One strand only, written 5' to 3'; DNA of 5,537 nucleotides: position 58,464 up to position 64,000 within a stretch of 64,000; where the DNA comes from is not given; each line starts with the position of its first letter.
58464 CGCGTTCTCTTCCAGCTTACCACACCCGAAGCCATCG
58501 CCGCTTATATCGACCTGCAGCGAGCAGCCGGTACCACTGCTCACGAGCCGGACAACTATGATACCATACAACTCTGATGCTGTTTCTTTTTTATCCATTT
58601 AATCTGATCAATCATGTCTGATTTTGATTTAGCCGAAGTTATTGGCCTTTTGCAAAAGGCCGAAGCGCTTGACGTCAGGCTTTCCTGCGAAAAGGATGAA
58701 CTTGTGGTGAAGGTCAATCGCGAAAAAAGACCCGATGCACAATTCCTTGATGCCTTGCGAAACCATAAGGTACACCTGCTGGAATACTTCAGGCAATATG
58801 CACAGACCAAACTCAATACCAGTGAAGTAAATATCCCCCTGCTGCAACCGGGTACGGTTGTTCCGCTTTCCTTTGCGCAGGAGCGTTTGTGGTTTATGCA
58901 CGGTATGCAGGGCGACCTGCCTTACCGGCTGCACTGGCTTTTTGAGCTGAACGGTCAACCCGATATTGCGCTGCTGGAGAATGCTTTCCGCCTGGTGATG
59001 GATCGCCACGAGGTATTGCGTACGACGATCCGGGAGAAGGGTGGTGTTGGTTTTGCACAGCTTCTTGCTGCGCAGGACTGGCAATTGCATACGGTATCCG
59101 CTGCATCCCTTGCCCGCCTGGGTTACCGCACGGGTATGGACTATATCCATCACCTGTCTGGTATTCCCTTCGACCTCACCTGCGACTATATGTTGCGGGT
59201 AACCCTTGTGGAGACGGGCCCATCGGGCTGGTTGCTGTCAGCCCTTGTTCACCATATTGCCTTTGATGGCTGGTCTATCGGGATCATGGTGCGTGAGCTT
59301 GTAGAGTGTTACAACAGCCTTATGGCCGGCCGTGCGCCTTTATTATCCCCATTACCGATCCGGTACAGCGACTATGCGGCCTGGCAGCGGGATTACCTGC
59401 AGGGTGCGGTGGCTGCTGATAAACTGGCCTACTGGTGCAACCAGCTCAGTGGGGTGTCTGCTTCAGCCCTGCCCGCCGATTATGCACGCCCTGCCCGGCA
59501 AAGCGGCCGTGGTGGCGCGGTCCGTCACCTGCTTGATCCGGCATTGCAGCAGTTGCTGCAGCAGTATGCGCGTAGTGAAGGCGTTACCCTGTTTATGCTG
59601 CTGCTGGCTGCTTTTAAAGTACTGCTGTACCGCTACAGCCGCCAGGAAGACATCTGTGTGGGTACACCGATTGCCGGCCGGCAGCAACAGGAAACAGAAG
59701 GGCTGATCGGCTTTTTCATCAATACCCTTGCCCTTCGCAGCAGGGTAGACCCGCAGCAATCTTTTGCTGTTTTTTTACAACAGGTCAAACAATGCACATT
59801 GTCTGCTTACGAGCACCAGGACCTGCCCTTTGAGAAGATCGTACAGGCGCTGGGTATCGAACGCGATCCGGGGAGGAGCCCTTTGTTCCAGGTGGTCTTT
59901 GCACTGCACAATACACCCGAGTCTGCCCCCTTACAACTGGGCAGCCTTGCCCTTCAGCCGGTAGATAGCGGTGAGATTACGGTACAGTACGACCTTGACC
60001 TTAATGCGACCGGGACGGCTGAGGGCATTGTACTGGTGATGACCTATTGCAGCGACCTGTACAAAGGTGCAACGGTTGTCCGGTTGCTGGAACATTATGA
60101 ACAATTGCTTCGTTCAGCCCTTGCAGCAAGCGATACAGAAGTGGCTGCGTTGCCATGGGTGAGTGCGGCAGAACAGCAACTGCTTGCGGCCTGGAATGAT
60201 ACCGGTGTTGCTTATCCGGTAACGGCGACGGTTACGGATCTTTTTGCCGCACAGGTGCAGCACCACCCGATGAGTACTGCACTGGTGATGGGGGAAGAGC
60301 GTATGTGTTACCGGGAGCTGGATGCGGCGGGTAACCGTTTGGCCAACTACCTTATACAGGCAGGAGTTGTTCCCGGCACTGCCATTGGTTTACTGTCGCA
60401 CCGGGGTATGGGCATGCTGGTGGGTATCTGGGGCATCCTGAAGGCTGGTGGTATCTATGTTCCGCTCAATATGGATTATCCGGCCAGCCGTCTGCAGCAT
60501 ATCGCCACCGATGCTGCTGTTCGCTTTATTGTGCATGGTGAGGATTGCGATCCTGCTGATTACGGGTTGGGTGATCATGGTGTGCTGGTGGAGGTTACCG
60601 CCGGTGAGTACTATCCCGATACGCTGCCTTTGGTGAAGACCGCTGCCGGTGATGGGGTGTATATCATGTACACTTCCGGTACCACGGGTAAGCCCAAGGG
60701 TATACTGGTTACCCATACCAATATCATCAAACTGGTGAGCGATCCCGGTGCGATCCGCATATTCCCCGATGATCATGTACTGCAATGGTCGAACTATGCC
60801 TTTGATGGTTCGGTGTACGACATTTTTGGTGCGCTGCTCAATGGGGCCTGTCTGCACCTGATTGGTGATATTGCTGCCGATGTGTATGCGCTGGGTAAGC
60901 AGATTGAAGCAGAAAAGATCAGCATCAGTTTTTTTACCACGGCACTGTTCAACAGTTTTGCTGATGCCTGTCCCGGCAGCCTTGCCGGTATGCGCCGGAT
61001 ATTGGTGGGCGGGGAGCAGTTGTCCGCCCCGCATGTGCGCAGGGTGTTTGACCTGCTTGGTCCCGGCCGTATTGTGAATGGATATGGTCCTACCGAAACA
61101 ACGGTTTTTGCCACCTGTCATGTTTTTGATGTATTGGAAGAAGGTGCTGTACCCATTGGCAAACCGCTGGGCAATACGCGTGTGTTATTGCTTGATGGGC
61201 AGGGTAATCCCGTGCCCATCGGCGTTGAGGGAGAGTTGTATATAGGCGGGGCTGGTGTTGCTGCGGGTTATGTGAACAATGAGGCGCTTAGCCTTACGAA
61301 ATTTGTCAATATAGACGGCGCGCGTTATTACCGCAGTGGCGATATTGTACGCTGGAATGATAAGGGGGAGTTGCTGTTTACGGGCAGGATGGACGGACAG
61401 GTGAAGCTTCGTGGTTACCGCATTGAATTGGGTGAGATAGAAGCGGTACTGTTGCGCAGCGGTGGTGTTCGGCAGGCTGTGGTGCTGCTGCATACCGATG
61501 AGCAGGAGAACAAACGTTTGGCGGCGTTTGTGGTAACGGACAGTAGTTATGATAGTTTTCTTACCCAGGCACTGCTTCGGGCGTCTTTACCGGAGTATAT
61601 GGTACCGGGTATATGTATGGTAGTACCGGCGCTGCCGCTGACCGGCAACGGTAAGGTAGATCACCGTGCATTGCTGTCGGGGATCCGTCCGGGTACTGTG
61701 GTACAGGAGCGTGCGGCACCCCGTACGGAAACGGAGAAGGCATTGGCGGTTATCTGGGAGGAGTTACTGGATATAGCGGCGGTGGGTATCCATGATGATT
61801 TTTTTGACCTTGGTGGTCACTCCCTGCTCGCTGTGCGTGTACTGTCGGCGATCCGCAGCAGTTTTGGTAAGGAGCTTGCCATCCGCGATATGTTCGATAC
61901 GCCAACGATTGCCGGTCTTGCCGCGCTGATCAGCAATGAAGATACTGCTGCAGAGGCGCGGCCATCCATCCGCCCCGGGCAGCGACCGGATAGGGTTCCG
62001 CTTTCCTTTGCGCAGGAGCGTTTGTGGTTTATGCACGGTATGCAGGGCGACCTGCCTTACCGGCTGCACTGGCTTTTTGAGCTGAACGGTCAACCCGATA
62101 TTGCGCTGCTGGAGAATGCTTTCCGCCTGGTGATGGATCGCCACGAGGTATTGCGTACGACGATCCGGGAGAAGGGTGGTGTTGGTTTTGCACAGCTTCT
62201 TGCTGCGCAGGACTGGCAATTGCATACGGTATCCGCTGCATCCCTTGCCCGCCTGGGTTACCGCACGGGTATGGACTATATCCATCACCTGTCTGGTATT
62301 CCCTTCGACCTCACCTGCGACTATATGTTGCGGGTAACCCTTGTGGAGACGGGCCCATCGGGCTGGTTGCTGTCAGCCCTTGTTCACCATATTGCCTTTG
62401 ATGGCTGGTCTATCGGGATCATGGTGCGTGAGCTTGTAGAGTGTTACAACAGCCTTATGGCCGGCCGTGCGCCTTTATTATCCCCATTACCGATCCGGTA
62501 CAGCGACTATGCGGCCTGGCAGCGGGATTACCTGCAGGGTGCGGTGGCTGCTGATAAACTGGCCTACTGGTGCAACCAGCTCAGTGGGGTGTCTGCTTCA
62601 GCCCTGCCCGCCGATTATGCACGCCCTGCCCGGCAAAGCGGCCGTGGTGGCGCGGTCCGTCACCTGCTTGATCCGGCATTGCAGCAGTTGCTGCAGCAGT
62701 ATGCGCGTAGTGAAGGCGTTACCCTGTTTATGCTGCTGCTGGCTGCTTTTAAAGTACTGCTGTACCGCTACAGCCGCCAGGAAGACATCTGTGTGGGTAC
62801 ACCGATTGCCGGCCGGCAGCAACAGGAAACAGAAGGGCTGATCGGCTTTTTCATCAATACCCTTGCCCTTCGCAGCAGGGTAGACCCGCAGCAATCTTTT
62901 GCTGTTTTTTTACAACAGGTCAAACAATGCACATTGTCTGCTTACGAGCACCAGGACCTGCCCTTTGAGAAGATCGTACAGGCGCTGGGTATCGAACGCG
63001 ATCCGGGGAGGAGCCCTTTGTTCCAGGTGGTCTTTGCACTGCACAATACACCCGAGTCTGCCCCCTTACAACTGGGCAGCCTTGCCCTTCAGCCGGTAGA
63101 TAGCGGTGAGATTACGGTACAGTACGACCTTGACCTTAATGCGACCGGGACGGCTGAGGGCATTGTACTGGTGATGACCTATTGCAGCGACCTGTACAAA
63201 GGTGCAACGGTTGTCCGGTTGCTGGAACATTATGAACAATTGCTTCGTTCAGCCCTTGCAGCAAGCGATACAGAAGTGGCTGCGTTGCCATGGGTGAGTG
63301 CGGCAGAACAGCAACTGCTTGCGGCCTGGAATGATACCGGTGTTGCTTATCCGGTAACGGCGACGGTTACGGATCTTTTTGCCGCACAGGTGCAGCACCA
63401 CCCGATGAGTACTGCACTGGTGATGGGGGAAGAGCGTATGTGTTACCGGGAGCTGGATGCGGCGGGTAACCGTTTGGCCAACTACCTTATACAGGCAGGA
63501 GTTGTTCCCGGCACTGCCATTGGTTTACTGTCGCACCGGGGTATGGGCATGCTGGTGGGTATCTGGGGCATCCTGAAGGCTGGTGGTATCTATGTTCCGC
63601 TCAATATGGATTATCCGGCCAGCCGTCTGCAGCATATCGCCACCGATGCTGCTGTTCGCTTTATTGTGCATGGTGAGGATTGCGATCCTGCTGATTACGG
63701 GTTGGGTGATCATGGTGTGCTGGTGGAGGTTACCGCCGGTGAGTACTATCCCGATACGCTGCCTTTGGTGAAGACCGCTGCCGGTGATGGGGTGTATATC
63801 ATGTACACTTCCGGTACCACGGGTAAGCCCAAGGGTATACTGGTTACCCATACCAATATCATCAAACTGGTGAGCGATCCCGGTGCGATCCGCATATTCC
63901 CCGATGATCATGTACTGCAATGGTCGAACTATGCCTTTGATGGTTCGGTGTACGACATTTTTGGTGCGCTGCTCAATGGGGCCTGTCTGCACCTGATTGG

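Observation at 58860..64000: Apparently perfect in-frame tandem duplication of an entire C-A-T module (period 3135 bp) in NRPS-4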

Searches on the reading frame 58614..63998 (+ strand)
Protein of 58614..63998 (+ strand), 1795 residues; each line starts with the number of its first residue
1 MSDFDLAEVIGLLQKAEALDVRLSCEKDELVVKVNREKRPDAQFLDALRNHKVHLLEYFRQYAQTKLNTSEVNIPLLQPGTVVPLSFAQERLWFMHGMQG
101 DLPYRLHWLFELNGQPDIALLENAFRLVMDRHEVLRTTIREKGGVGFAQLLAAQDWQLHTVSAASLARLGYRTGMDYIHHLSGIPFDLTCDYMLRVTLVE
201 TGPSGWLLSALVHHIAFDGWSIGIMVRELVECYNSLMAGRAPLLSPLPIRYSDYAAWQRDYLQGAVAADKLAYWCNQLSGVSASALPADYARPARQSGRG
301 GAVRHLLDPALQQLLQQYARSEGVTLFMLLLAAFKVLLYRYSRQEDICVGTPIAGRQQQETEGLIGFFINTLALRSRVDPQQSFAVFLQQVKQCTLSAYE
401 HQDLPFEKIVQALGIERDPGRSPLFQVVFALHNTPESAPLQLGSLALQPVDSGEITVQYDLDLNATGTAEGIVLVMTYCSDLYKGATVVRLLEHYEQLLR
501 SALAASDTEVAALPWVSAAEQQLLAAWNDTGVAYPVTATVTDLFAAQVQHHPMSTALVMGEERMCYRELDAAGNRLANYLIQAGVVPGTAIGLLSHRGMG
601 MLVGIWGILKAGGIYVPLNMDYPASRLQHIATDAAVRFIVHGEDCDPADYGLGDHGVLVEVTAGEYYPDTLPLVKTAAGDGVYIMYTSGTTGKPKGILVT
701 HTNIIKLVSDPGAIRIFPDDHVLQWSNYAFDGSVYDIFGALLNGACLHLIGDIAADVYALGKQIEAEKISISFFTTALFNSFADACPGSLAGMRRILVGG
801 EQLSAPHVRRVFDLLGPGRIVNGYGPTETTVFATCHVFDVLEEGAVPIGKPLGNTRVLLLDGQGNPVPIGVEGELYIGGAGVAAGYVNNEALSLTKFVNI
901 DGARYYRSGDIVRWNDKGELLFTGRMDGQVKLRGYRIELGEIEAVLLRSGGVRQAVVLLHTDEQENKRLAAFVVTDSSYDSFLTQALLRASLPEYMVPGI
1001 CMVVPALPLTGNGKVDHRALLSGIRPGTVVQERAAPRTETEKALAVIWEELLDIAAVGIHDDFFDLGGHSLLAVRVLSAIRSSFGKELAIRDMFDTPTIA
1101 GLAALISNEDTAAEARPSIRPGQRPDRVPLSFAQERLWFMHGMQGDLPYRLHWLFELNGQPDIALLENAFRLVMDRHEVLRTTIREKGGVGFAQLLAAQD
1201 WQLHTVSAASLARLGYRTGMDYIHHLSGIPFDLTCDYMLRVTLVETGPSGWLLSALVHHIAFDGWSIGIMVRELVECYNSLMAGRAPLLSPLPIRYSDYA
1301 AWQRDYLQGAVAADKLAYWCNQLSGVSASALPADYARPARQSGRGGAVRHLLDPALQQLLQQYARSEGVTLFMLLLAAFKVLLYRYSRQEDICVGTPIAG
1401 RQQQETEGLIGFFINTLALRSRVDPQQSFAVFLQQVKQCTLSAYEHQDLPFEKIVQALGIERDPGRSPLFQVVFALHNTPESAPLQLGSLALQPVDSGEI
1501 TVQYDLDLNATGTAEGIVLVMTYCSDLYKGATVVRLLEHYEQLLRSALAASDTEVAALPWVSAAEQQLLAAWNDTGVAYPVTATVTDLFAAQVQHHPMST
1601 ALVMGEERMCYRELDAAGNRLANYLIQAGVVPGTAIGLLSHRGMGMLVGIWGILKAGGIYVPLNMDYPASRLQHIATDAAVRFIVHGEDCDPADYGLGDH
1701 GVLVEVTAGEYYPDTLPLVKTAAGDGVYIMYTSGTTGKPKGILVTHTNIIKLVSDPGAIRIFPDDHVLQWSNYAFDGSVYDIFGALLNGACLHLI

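Call 11: find_homologous_proteins(query=window:58614-63998:+, max_evalue=1e-50)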
Query window:58614-63998:+ (1795 aa): 7313 proteins with E <= 1e-50 among 8000 candidates; the best 120 are listed.
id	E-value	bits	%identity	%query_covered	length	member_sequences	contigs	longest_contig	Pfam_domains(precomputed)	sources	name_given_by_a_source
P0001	0.0e+0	5393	100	100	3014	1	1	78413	PF00668.26,PF00550.32,PF00501.35,PF13193.13,PF00975.27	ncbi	-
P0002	0.0e+0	2790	38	95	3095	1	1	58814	PF00668.26,PF00550.32,PF00501.35,PF13193.13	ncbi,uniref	ncbi:amino acid adenylation domain-containing protein, partial [Archangium sp.]|uniref:non-ribosomal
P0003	0.0e+0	2787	40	96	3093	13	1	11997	PF00668.26,PF00550.32,PF00501.35,PF13193.13,PF10723.16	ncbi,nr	ncbi:hypothetical protein B0A71_06660 [Flavobacterium tructae]|nr:hypothetical protein B0A71_06660 [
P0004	0.0e+0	2782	38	96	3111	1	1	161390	PF00668.26,PF00550.32,PF00501.35,PF13193.13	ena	-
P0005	0.0e+0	2742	40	96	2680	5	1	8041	PF00668.26,PF00550.32,PF00501.35,PF13193.13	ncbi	ncbi:non-ribosomal peptide synthetase, partial [Myxococcus sp. CA018]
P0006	0.0e+0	2734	41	95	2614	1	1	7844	PF00668.26,PF00550.32,PF00501.35,PF13193.13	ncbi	ncbi:MAG: amino acid adenylation domain-containing protein, partial [Bacteroidota bacterium]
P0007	0.0e+0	2729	37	97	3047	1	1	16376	PF00668.26,PF00550.32,PF18563.7,PF00501.35,PF13193.13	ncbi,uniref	ncbi:MAG: amino acid adenylation domain-containing protein, partial [Microcystis sp.]|uniref:amino a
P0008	0.0e+0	2724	42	95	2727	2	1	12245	PF00668.26,PF00550.32,PF00501.35,PF13193.13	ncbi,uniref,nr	ncbi:amino acid adenylation domain-containing protein [Flavobacterium sp. ABG]|uniref:amino acid ade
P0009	0.0e+0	2722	40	93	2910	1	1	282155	PF00668.26,PF00550.32,PF00501.35,PF13193.13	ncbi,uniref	ncbi:non-ribosomal peptide synthetase, partial [Pyxidicoccus caerfyrddinensis]|uniref:non-ribosomal 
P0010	0.0e+0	2698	46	95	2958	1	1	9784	PF00668.26,PF00550.32,PF00501.35,PF13193.13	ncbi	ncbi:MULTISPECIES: amino acid adenylation domain-containing protein, partial [Niastella]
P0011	0.0e+0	2690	40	96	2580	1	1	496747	PF00668.26,PF00550.32,PF00501.35,PF13193.13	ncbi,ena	-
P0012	0.0e+0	2675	38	95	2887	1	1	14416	PF00668.26,PF00550.32,PF00501.35,PF13193.13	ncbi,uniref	ncbi:amino acid adenylation domain-containing protein, partial [Microcystis aeruginosa CS-338/01]|un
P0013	0.0e+0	2653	38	96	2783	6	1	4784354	PF00668.26,PF00550.32,PF00501.35,PF13193.13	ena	-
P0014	0.0e+0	2650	39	96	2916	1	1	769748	PF00668.26,PF16911.11,PF00550.32,PF00501.35,PF13193.13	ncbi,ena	-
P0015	0.0e+0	2645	40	96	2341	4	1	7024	PF00668.26,PF00550.32,PF00501.35,PF13193.13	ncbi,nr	ncbi:MAG: amino acid adenylation domain protein, partial [Segetibacter sp.]|nr:amino acid adenylatio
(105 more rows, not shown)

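Call 13: find_encoding_contigs(protein=P0001, flank=10000, max_places=6)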
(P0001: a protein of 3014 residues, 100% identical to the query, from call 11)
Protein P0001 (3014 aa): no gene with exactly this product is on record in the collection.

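Call 15: search_protein_families(library=pfam, proteins=[P0001], max_evalue=0.001)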
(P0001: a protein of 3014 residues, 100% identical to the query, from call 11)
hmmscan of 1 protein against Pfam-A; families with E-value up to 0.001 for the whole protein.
P0001 (3014 aa): 8 families
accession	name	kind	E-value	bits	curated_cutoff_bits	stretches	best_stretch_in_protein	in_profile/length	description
PF00668.25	Condensation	-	7e-282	935.3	30.6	3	82-524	4-455/456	Condensation domain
PF00501.34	AMP-binding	-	2.7e-155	517.4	29.9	2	544-886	1-383/384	AMP-binding enzyme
PF00550.31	PP-binding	-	3.6e-42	142.9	20.8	3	2088-2151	2-67/67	Phosphopantetheine attachment site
PF00975.26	Thioesterase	-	4.2e-23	83.2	26.4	1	2758-2998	2-210/226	Thioesterase domain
PF13193.12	AMP-binding_C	-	9.9e-21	74.9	24.5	2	941-1014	1-76/76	AMP-binding enzyme C-terminal domain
PF11994.14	DUF3489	-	0.00036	21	29.5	0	139-164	16-41/68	Protein of unknown function (DUF3489)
PF12697.13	Abhydrolase_6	-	0.00041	21.5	26.3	1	2760-2998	2-206/217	Alpha/beta hydrolase family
PF04023.20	FeoA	-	0.00045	20.7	23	0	570-600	18-48/74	FeoA domain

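Call 18: list_cluster_members(proteins=[P0001])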
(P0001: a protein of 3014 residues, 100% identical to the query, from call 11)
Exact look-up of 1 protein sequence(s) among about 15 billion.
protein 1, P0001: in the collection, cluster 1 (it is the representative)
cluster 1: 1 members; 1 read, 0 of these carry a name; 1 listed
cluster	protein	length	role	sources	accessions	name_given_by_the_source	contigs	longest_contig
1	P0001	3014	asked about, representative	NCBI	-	-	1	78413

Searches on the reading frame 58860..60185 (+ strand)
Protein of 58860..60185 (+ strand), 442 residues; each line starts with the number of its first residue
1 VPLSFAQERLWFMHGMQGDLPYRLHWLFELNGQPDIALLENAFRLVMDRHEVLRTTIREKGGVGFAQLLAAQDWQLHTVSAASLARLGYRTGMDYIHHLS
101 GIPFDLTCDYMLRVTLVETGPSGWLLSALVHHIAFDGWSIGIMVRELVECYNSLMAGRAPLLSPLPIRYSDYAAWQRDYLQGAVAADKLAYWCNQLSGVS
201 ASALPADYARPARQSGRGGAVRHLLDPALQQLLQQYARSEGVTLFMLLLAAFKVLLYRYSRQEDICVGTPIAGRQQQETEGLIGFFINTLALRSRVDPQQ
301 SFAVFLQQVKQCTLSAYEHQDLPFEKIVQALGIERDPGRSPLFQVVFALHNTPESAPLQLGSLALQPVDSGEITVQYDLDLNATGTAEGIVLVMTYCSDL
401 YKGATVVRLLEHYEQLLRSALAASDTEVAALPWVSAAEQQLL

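Call 62: search_protein_families(library=ncbifam, proteins=[window:58860-60185:+], max_evalue=0.00001)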
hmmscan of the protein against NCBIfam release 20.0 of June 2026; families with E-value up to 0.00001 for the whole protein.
window:58860-60185:+ (442 aa): 5 families
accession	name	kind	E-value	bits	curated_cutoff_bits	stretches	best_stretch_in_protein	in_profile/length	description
NF004282.0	PRK05691.1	subfamily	2.9e-89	299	4090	1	1-441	1729-2172/4334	non-ribosomal peptide synthase/polyketide synthase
NF047350.1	aureusi_NRPS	equivalog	9.2e-59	198.6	2500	1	3-432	997-1409/2373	aureusimine non-ribosomal peptide synthetase AusA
NF038078.1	NRPS_MxcG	equivalog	1.3e-19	69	2300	1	2-316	6-315/1442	myxochelin non-ribosomal peptide synthetase MxcG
TIGR03443.1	alpha_am_amid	equivalog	5.7e-16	57.1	1030.1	1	192-441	2-221/1390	L-aminoadipate-semialdehyde dehydrogenase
NF007605.2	PRK10252.1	equivalog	2.4e-07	28.7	2400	1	2-349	5-350/1292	enterobactin non-ribosomal peptide synthetase EntF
